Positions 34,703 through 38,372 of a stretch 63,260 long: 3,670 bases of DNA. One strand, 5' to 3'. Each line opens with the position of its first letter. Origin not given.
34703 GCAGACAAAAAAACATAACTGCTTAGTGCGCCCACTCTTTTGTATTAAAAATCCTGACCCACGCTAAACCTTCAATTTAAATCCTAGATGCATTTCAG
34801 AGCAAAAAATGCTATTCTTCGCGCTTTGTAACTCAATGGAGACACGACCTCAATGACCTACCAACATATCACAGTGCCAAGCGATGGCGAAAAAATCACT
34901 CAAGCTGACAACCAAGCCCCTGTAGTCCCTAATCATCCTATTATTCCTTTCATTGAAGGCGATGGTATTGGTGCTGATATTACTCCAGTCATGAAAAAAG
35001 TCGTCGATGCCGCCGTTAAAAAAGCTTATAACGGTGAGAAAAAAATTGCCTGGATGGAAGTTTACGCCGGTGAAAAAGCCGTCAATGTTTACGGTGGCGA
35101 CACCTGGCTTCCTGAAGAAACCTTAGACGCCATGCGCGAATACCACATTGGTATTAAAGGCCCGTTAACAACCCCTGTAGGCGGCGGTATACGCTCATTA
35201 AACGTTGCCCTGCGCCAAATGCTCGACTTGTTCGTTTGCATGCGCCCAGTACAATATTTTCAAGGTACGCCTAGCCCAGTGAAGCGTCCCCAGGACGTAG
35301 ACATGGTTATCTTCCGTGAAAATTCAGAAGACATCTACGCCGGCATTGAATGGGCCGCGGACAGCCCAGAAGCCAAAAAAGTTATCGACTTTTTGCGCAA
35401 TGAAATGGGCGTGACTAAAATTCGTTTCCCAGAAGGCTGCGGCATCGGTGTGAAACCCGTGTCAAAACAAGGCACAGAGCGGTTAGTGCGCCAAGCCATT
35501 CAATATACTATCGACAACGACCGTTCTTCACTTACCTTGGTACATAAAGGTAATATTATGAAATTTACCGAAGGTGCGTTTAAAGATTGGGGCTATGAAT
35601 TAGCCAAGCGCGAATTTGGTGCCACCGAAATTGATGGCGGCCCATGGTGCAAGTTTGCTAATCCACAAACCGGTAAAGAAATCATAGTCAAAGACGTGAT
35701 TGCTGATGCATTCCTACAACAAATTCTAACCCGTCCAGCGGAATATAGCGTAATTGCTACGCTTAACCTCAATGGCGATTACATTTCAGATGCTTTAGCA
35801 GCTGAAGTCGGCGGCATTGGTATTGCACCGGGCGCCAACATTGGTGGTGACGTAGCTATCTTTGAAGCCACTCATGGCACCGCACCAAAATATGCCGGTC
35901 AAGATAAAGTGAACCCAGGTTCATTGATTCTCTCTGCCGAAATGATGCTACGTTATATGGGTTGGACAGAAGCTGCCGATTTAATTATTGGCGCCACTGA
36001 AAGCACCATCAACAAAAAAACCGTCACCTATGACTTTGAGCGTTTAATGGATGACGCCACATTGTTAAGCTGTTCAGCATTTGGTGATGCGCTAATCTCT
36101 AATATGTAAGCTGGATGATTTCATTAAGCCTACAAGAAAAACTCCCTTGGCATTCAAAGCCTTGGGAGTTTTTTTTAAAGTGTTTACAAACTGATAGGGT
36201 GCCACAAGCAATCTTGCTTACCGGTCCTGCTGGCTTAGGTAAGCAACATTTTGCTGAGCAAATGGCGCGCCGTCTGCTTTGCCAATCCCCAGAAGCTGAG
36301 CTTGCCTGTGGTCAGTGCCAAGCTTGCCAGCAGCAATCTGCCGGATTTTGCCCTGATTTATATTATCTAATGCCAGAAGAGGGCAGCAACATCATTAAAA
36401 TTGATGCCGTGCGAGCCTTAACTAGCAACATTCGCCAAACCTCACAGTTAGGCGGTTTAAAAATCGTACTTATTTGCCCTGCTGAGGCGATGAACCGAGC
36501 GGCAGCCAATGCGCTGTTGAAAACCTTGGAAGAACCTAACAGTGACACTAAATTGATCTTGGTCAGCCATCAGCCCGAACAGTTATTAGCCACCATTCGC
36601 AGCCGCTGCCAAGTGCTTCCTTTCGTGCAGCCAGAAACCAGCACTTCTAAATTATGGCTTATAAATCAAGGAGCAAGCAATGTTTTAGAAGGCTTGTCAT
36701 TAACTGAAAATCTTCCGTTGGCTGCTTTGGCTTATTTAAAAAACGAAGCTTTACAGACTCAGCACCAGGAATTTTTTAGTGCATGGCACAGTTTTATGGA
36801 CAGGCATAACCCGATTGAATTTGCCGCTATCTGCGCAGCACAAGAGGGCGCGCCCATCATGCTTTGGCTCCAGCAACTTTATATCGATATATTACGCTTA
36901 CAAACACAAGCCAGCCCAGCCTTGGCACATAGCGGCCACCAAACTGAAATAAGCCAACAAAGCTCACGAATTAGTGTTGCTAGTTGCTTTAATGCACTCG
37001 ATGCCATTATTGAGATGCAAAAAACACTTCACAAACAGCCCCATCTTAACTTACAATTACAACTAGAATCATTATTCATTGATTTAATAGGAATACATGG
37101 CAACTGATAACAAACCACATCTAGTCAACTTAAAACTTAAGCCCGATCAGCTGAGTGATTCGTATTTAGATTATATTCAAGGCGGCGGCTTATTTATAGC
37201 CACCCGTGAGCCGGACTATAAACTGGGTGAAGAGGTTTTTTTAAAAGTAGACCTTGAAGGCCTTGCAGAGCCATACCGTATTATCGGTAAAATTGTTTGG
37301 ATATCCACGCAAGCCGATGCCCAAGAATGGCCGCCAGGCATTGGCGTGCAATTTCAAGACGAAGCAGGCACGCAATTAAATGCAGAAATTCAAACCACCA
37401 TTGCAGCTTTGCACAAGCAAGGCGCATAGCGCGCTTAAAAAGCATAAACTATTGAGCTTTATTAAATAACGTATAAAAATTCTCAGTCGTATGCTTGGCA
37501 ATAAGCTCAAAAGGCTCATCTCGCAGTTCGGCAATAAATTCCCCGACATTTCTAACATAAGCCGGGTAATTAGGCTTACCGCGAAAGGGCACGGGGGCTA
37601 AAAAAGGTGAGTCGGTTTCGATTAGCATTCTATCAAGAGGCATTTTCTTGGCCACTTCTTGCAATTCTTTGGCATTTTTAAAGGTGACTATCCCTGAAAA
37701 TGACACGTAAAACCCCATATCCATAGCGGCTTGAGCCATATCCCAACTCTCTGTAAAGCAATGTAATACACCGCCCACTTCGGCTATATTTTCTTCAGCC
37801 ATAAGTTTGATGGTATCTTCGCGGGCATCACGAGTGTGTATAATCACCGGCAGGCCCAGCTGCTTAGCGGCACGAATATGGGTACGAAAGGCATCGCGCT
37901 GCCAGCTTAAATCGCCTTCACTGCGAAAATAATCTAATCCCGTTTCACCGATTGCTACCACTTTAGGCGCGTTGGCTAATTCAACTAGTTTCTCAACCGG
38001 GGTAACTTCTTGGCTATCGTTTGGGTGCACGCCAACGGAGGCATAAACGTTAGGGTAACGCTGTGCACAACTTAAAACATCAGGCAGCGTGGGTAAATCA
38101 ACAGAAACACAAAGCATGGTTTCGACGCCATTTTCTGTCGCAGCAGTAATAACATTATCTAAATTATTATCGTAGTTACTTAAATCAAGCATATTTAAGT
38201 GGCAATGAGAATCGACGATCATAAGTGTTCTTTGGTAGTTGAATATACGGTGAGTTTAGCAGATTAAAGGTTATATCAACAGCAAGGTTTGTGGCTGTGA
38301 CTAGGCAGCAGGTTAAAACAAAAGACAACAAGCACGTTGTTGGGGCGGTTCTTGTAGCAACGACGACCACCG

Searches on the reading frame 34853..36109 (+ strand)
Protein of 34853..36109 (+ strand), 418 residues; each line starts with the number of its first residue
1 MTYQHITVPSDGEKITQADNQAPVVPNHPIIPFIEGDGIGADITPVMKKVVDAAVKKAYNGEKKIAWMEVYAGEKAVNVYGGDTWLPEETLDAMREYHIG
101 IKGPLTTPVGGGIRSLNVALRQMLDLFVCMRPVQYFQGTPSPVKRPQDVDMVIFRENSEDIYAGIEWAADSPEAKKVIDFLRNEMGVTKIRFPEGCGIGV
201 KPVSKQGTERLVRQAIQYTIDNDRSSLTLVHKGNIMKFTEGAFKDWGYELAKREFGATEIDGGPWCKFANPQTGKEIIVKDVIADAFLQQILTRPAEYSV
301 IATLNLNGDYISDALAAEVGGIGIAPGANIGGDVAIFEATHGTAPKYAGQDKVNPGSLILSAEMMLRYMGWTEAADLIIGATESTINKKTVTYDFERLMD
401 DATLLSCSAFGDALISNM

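Call 29: search_protein_families(library=pfam, proteins=[window:34853-36109:+], max_evalue=0.001)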
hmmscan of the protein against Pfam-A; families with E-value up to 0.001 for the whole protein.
window:34853-36109:+ (418 aa): 1 family
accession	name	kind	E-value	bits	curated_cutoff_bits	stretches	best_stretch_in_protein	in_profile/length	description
PF00180.25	Iso_dh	-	1.4e-89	301.2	27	1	31-413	2-347/348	Isocitrate/isopropylmalate dehydrogenase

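Call 33: list_cluster_members(proteins=[window:34853-36109:+, window:37449-38222:-, window:9628-12132:+, window:13457-15499:+, window:20921-22783:+, window:54066-55241:-, window:49712-51403:-, window:51417-53081:-, window:48735-49712:-, window:56849-58030:-])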
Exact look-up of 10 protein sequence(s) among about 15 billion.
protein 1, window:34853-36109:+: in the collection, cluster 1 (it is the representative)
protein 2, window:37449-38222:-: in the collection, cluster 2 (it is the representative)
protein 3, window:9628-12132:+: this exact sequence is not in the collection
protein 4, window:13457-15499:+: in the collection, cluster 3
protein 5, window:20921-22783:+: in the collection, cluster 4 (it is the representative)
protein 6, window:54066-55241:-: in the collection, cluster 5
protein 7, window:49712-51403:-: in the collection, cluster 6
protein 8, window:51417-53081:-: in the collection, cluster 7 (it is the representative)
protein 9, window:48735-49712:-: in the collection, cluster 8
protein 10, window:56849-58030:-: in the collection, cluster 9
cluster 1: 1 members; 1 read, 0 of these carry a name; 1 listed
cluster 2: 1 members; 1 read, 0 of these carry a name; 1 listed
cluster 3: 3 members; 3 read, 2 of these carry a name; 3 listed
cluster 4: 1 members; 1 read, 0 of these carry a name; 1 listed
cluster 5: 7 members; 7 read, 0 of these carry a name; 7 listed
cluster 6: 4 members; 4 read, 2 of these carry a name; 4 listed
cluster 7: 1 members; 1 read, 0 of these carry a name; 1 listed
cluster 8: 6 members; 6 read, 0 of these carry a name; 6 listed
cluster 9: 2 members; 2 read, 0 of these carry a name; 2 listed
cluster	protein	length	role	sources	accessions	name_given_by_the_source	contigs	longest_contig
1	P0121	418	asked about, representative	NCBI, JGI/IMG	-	-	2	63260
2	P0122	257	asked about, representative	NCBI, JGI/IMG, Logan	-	-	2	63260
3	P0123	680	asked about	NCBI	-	-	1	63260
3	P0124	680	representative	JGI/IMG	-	3-hydroxyacyl-CoA dehydrogenase/enoyl-CoA hydratase/3-hydroxybutyryl-CoA epimerase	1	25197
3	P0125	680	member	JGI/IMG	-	3-hydroxyacyl-CoA dehydrogenase/enoyl-CoA hydratase/3-hydroxybutyryl-CoA epimerase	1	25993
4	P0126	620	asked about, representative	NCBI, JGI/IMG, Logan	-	-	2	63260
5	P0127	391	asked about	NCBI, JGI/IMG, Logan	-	-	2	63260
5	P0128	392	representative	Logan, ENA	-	-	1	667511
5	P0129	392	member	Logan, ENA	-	-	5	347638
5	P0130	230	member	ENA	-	-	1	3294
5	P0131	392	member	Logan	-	-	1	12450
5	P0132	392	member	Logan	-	-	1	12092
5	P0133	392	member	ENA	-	-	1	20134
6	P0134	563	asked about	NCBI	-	-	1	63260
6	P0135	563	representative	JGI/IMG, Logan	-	acetolactate synthase-1/2/3 large subunit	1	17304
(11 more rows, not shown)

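Call 34: find_encoding_contigs(protein=P0128, flank=10000, max_places=4)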
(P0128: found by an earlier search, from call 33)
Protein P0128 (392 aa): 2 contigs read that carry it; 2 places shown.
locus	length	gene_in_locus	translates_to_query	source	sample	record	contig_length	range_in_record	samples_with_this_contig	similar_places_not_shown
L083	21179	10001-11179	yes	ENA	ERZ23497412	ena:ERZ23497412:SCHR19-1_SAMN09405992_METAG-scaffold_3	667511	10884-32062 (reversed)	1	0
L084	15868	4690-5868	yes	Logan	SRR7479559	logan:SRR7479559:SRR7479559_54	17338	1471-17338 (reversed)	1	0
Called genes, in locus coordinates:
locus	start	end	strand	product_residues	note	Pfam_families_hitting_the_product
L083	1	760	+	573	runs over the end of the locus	-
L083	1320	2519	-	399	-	PF00083:Sugar_tr, PF13347:MFS_2 (faint), PF07690:MFS_1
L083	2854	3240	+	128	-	PF13565:HTH_32 (weak)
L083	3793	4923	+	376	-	-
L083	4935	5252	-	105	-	-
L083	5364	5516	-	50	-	-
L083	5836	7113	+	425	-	PF01593:Amino_oxidase, PF03486:HI0933_like (weak), PF07992:Pyr_redox_2 (weak), PF13450:NAD_binding_8, PF13738:Pyr_redox_3 (faint)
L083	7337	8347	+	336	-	PF08541:ACP_syn_III_C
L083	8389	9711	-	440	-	PF00067:p450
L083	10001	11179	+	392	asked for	PF02812:ELFV_dehydrog_N, PF00208:ELFV_dehydrog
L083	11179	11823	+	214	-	-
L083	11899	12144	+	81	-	PF00550:PP-binding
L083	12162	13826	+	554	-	PF00501:AMP-binding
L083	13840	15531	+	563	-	PF02776:TPP_enzyme_N, PF00205:TPP_enzyme_M, PF02775:TPP_enzyme_C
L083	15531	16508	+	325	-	PF00355:Rieske, PF19112:VanA_C, PF08417:PaO (faint)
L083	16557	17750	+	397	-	-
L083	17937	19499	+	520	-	PF02899:Phage_int_SAM_1, PF00589:Phage_integrase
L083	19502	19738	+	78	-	PF13700:DUF4158 (weak)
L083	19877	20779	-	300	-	PF00561:Abhydrolase_1, PF12146:Hydrolase_4, PF12697:Abhydrolase_6, PF03096:Ndr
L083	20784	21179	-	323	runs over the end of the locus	PF01636:APH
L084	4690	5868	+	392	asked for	PF02812:ELFV_dehydrog_N, PF00208:ELFV_dehydrog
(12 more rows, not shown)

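Call 38: find_encoding_contigs(protein=P0129, flank=10000, max_places=5)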
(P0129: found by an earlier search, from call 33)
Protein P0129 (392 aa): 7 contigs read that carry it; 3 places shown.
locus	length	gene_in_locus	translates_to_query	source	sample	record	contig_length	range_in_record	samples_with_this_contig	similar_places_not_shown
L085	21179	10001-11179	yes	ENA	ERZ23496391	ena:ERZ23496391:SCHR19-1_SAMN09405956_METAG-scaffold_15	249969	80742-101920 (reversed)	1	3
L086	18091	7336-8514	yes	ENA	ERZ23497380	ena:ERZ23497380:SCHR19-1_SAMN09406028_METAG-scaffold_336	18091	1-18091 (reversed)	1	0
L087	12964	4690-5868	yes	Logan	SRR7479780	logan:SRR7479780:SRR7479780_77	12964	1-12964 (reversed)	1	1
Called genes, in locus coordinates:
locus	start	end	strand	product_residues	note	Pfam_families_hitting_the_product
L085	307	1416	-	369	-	PF13306:LRR_5, PF13855:LRR_8 (faint), PF13306:LRR_5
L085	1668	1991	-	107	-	-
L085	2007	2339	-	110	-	-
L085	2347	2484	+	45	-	-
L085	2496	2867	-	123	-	PF06779:MFS_4 (weak), PF13347:MFS_2 (weak), PF00083:Sugar_tr, PF07690:MFS_1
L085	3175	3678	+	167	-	-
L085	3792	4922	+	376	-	-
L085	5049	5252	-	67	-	-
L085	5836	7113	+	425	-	PF01593:Amino_oxidase, PF03486:HI0933_like (weak), PF07992:Pyr_redox_2 (weak), PF13450:NAD_binding_8, PF13738:Pyr_redox_3 (faint)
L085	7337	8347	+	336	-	PF08541:ACP_syn_III_C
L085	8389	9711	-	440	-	PF00067:p450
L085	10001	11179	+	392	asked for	PF02812:ELFV_dehydrog_N, PF00208:ELFV_dehydrog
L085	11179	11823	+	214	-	-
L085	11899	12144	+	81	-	PF00550:PP-binding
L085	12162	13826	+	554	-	PF00501:AMP-binding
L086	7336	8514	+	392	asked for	PF02812:ELFV_dehydrog_N, PF00208:ELFV_dehydrog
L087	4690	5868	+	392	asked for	PF02812:ELFV_dehydrog_N, PF00208:ELFV_dehydrog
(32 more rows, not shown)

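Call 58: find_homologous_proteins(query=window:34853-36109:+, max_evalue=1e-100)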
Query window:34853-36109:+ (418 aa): 8000 proteins with E <= 1e-100 among 8000 candidates; the best 120 are listed.
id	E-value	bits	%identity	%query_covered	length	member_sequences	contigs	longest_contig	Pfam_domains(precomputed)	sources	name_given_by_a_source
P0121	3.1e-282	954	100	100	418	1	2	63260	PF00180.26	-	-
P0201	1.8e-251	852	89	100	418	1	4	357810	PF00180.26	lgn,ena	-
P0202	2.5e-251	852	89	100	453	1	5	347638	PF00180.26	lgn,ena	-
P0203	7.2e-250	847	88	100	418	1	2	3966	PF00180.26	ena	-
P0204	2.4e-249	845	87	100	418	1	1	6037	PF00180.26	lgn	-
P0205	3.8e-249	845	88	100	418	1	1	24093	PF00180.26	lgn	-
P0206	7.0e-249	844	88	100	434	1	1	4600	PF00180.26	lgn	-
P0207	3.1e-248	842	88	100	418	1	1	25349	PF00180.26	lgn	-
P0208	2.1e-247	839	87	100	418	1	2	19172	PF00180.26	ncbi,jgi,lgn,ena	jgi:isocitrate dehydrogenase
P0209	7.9e-239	811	83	100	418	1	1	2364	PF00180.26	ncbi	-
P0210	1.7e-238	810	84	100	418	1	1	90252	PF00180.26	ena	-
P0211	1.9e-238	810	83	100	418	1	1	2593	PF00180.26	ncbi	-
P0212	2.7e-238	809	84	100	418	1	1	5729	PF00180.26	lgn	-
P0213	6.1e-237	805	84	100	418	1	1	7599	PF00180.26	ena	-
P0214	2.0e-236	803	84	100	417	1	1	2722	PF00180.26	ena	-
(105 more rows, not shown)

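Call 63: search_protein_families(library=pfam, proteins=[L083:5836-7113:+, L083:7337-8347:+, L083:16557-17750:+, L083:3793-4923:+, L083:8389-9711:-], max_evalue=0.001)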
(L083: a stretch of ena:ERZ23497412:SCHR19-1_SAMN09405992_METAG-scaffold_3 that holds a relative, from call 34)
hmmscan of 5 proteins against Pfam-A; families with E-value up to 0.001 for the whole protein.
L083:5836-7113:+ (425 aa): 7 families
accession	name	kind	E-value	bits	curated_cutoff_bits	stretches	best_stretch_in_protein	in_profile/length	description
PF01593.30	Amino_oxidase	-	2.8e-18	66.9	19.8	1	26-267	2-261/443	Flavin containing amine oxidoreductase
PF13450.12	NAD_binding_8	-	5.8e-16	59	21.9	1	20-85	1-66/68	NAD(P)-binding Rossmann-like domain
PF07992.20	Pyr_redox_2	-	2.1e-06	27.8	26.1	1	17-68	2-53/291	Pyridine nucleotide-disulphide oxidoreductase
PF03486.20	HI0933_like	-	4.1e-06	26.8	50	1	17-122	2-104/244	HI0933-like protein Rossmann domain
PF13738.12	Pyr_redox_3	-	7.9e-06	25.8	30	1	20-51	2-32/305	Pyridine nucleotide-disulphide oxidoreductase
PF01266.30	DAO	-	6.9e-05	23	27.9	1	18-53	2-37/353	FAD dependent oxidoreductase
PF00890.30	FAD_binding_2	-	7.3e-05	22.6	20.4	1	20-54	4-37/414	FAD binding domain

L083:7337-8347:+ (336 aa): 2 families
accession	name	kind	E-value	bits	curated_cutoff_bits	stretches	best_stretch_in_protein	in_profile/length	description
PF08541.16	ACP_syn_III_C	-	1.7e-16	60.6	26.6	1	242-332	1-90/90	3-Oxoacyl-[acyl-carrier-protein (ACP)] synthase III C terminal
PF08545.16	ACP_syn_III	-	5.3e-05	23.5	24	1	112-176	4-64/80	3-Oxoacyl-[acyl-carrier-protein (ACP)] synthase III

L083:16557-17750:+ (397 aa): 0 families

L083:3793-4923:+ (376 aa): 1 family
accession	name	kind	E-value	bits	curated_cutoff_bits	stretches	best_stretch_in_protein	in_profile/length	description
PF13639.12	zf-RING_2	-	0.00077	20.1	27.3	1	5-46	2-43/44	Ring finger domain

L083:8389-9711:- (440 aa): 1 family
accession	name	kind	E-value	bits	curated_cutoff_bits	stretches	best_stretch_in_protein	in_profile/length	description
PF00067.27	p450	-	1.1e-59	202.8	22.8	1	11-414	16-446/462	Cytochrome P450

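Call 64: list_cluster_members(proteins=[L083:7337-8347:+, L083:8389-9711:-, L083:5836-7113:+, L083:16557-17750:+, L083:11179-11823:+, L083:12162-13826:+])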
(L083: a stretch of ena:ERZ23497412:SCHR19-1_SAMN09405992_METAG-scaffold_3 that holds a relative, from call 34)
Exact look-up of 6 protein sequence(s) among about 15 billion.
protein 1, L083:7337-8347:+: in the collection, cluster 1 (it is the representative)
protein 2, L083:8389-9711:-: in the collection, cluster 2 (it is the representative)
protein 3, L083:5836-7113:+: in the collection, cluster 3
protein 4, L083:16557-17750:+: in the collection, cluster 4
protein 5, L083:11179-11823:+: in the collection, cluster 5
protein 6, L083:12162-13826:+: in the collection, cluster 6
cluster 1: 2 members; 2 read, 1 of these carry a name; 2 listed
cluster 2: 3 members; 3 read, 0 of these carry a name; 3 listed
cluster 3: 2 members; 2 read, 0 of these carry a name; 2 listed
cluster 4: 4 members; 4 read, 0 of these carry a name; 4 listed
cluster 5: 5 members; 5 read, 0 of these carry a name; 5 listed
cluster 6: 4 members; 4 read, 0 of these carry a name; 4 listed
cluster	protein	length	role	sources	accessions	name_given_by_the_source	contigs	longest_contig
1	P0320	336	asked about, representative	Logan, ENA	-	-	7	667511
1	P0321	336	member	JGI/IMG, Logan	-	3-oxoacyl-[acyl-carrier-protein] synthase-3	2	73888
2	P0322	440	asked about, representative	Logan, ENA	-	-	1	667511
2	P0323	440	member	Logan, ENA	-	-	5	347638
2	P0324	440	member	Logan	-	-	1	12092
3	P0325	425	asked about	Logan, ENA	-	-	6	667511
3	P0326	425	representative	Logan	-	-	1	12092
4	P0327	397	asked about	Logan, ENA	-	-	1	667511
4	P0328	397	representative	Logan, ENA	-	-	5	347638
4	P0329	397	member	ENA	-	-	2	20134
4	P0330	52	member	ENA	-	-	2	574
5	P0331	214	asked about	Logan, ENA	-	-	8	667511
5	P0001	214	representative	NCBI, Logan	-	-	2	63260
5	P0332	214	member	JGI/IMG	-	-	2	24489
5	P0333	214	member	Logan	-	-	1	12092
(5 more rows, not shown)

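Call 65: find_encoding_contigs(protein=P0321, flank=10000, max_places=4)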
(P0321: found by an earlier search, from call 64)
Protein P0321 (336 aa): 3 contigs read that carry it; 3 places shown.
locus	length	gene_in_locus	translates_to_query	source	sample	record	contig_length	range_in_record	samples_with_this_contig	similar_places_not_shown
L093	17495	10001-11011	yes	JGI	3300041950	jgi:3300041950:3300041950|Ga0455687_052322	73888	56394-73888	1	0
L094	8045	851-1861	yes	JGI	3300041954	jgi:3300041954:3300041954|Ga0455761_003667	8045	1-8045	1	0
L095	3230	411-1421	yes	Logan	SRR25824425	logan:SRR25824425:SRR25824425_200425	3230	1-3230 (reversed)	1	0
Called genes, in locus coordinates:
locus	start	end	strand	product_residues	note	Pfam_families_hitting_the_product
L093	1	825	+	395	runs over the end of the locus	PF07690:MFS_1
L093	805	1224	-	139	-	PF01230:HIT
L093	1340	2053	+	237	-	PF09335:VTT_dom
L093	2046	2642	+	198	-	PF01066:CDP-OH_P_transf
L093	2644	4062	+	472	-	PF01134:GIDA (faint), PF01262:AlaDh_PNT_C (faint), PF07992:Pyr_redox_2, PF13738:Pyr_redox_3, PF00070:Pyr_redox, PF02852:Pyr_redox_dim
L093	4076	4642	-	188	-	PF04017:DUF366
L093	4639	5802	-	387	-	PF13433:Peripla_BP_5, PF13458:Peripla_BP_6, PF01094:ANF_receptor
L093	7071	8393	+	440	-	PF00067:p450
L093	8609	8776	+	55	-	-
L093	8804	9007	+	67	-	-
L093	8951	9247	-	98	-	PF13276:HTH_21 (weak)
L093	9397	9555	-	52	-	PF01527:HTH_Tnp_1 (weak)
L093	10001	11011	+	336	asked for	PF08541:ACP_syn_III_C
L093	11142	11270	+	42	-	-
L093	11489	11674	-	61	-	PF00067:p450 (weak)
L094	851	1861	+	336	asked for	PF08541:ACP_syn_III_C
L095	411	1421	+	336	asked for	PF08541:ACP_syn_III_C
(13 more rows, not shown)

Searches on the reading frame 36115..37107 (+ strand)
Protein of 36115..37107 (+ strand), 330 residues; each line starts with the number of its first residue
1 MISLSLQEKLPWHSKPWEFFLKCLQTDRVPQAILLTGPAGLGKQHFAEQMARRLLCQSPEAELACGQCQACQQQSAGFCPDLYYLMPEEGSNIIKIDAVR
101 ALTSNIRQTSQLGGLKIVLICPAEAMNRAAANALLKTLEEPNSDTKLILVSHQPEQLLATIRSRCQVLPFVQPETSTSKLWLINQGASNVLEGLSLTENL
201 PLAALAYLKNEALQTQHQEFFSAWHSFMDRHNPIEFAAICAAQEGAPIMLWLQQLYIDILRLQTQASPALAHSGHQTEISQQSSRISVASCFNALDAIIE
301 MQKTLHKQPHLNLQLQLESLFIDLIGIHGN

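Call 29: search_protein_families(library=pfam, proteins=[window:36115-37107:+], max_evalue=0.001)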
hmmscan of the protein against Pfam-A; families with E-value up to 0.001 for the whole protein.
window:36115-37107:+ (330 aa): 3 families
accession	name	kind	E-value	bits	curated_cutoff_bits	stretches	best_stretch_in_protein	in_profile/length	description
PF13177.12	DNA_pol3_delta2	-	9.3e-46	156.2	27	1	14-171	3-158/161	DNA polymerase III, delta subunit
PF09115.15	DNApol3-delta_C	-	4.6e-12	46.8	21.7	1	216-323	6-114/117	DNA polymerase III, delta subunit, C terminal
PF00004.35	AAA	-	1.8e-05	25.6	21.2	1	33-168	1-126/131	ATPase family associated with various cellular activities (AAA)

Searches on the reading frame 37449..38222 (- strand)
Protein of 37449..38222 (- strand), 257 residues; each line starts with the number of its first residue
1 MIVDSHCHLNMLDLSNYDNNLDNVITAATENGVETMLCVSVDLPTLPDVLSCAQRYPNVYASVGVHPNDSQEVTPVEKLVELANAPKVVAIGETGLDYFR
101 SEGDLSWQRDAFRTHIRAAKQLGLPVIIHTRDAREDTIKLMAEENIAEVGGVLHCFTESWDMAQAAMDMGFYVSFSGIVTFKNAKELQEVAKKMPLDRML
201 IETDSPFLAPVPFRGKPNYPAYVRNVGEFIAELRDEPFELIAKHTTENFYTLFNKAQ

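Call 29: search_protein_families(library=pfam, proteins=[window:37449-38222:-], max_evalue=0.001)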
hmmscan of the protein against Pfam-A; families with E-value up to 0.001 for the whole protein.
window:37449-38222:- (257 aa): 1 family
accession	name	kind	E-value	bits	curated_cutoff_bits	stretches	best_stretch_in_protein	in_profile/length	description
PF01026.27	TatD_DNase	-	2.8e-87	292.7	27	1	3-254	1-253/253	TatD related DNase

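Call 63: search_protein_families(library=pfam, proteins=[L083:5836-7113:+, L083:7337-8347:+, L083:16557-17750:+, L083:3793-4923:+, L083:8389-9711:-], max_evalue=0.001)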
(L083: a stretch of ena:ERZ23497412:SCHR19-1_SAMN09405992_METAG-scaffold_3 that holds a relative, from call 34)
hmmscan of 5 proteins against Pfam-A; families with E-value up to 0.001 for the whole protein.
L083:5836-7113:+ (425 aa): 7 families
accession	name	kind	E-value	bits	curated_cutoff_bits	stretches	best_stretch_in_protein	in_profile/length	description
PF01593.30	Amino_oxidase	-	2.8e-18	66.9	19.8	1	26-267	2-261/443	Flavin containing amine oxidoreductase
PF13450.12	NAD_binding_8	-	5.8e-16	59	21.9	1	20-85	1-66/68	NAD(P)-binding Rossmann-like domain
PF07992.20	Pyr_redox_2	-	2.1e-06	27.8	26.1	1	17-68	2-53/291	Pyridine nucleotide-disulphide oxidoreductase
PF03486.20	HI0933_like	-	4.1e-06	26.8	50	1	17-122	2-104/244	HI0933-like protein Rossmann domain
PF13738.12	Pyr_redox_3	-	7.9e-06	25.8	30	1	20-51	2-32/305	Pyridine nucleotide-disulphide oxidoreductase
PF01266.30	DAO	-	6.9e-05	23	27.9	1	18-53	2-37/353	FAD dependent oxidoreductase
PF00890.30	FAD_binding_2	-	7.3e-05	22.6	20.4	1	20-54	4-37/414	FAD binding domain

L083:7337-8347:+ (336 aa): 2 families
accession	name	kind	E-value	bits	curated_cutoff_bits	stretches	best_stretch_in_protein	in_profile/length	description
PF08541.16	ACP_syn_III_C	-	1.7e-16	60.6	26.6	1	242-332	1-90/90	3-Oxoacyl-[acyl-carrier-protein (ACP)] synthase III C terminal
PF08545.16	ACP_syn_III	-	5.3e-05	23.5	24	1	112-176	4-64/80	3-Oxoacyl-[acyl-carrier-protein (ACP)] synthase III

L083:16557-17750:+ (397 aa): 0 families

L083:3793-4923:+ (376 aa): 1 family
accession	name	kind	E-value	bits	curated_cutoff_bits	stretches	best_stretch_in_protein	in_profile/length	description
PF13639.12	zf-RING_2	-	0.00077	20.1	27.3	1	5-46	2-43/44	Ring finger domain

L083:8389-9711:- (440 aa): 1 family
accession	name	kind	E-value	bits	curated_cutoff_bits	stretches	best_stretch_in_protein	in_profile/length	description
PF00067.27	p450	-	1.1e-59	202.8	22.8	1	11-414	16-446/462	Cytochrome P450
